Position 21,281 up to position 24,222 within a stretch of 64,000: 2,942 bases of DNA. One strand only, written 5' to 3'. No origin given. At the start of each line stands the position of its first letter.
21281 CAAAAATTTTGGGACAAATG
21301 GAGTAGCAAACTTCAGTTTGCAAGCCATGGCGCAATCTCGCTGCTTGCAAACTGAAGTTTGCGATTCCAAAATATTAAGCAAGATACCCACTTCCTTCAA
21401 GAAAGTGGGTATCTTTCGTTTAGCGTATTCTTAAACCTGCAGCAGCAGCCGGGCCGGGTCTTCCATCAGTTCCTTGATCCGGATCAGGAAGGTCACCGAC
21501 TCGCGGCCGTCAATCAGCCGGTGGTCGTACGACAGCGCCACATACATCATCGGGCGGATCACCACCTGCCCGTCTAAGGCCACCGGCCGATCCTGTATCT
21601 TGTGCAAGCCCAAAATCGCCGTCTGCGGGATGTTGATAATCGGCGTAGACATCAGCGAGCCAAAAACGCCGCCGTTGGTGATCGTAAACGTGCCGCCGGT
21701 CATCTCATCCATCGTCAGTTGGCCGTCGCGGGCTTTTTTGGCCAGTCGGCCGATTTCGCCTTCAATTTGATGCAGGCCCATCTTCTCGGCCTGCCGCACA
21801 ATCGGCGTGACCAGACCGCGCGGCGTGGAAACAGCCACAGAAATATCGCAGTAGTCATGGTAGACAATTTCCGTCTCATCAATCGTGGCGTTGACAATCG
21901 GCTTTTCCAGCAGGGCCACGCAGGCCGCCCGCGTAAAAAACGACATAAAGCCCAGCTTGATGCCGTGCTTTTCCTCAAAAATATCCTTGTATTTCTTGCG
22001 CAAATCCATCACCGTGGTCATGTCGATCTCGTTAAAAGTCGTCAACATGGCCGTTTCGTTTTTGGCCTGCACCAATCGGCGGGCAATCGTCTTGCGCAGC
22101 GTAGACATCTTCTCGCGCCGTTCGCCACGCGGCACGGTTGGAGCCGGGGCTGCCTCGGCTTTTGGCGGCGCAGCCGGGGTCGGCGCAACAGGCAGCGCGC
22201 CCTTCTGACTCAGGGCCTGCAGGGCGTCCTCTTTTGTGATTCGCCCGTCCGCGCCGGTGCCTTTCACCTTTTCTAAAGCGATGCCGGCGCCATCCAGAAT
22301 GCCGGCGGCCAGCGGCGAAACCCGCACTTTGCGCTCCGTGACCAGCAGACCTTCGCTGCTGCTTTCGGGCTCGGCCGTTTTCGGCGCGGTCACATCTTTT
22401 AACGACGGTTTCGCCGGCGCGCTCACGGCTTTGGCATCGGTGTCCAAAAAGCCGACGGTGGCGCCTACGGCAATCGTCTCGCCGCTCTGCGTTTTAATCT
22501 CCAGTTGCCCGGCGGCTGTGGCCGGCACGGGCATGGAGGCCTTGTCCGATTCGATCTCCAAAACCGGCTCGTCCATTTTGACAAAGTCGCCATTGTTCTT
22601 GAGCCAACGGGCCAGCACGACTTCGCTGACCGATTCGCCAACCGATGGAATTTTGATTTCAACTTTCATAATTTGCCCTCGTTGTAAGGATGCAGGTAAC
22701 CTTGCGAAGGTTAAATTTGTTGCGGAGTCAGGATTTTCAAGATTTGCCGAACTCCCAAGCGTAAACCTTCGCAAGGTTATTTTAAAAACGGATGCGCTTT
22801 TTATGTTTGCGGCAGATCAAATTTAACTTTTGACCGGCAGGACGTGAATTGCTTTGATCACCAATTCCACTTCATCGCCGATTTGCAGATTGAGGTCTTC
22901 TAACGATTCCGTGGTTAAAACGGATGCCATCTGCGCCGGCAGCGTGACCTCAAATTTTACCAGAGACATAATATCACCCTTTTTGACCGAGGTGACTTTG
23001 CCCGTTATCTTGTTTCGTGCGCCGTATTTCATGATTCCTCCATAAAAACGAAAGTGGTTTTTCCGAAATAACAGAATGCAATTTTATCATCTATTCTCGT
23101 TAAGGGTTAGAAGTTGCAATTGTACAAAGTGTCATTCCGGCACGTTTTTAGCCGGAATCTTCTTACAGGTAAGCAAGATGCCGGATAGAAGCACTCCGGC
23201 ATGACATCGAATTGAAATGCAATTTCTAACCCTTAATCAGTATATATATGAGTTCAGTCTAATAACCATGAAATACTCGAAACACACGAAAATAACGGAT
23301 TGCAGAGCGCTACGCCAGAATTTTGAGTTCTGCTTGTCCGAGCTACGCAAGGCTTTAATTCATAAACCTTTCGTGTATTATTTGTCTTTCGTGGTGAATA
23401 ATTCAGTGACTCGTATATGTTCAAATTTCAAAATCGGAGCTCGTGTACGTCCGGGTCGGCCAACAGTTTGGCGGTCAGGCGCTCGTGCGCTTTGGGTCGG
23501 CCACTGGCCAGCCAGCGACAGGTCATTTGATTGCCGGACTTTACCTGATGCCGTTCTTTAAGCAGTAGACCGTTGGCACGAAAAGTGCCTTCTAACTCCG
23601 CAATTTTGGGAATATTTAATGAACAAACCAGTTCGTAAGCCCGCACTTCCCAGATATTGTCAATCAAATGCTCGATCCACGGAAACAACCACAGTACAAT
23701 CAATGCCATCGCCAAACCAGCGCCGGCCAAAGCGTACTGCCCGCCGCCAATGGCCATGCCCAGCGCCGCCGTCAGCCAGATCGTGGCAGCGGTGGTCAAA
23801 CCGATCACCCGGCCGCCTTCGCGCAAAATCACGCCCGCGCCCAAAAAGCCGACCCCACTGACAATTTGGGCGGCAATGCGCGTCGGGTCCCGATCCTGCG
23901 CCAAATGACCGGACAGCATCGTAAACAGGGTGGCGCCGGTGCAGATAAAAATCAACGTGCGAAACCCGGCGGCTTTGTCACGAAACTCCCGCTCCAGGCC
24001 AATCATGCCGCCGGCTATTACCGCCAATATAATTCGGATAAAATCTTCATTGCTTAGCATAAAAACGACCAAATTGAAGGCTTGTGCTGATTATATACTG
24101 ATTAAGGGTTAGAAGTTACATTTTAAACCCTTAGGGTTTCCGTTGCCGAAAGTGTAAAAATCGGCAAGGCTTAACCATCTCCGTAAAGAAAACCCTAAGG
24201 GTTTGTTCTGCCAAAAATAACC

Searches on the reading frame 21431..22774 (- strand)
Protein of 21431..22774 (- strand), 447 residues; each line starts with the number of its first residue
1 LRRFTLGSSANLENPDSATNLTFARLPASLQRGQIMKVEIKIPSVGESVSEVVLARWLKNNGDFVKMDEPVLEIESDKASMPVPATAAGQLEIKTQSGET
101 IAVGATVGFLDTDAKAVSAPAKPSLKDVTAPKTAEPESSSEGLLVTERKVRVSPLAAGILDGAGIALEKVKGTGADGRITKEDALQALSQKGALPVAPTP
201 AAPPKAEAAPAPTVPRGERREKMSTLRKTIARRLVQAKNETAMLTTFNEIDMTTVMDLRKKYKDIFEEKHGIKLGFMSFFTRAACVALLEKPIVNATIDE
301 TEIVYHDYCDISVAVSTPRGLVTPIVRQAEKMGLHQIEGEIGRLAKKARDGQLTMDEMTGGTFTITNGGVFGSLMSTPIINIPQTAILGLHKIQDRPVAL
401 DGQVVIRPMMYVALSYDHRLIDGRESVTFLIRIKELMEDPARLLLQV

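Call 15: search_protein_families(library=pfam, proteins=[window:21431-22774:-], max_evalue=0.001)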
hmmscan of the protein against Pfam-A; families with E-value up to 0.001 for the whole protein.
window:21431-22774:- (447 aa): 3 families
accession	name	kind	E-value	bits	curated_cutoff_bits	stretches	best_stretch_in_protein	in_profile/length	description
PF00198.28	2-oxoacid_dh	-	1.7e-84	283.3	23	1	217-445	3-232/232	2-oxoacid dehydrogenases acyltransferase (catalytic domain)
PF00364.28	Biotin_lipoyl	-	1.6e-15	57.1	22.1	1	39-106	2-69/73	Biotin-requiring enzyme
PF02817.22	E3_binding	-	1e-08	35.7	23.7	1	150-184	1-35/36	e3 binding domain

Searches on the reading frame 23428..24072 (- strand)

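Call 16: search_protein_families(library=pfam, proteins=[window:23428-24072:-], max_evalue=0.001)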
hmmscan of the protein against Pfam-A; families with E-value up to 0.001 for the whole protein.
window:23428-24072:- (214 aa): 1 family
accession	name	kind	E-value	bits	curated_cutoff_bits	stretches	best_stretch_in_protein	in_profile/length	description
PF02308.21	MgtC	-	7.7e-39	133.2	31.4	1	14-135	1-120/121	MgtC family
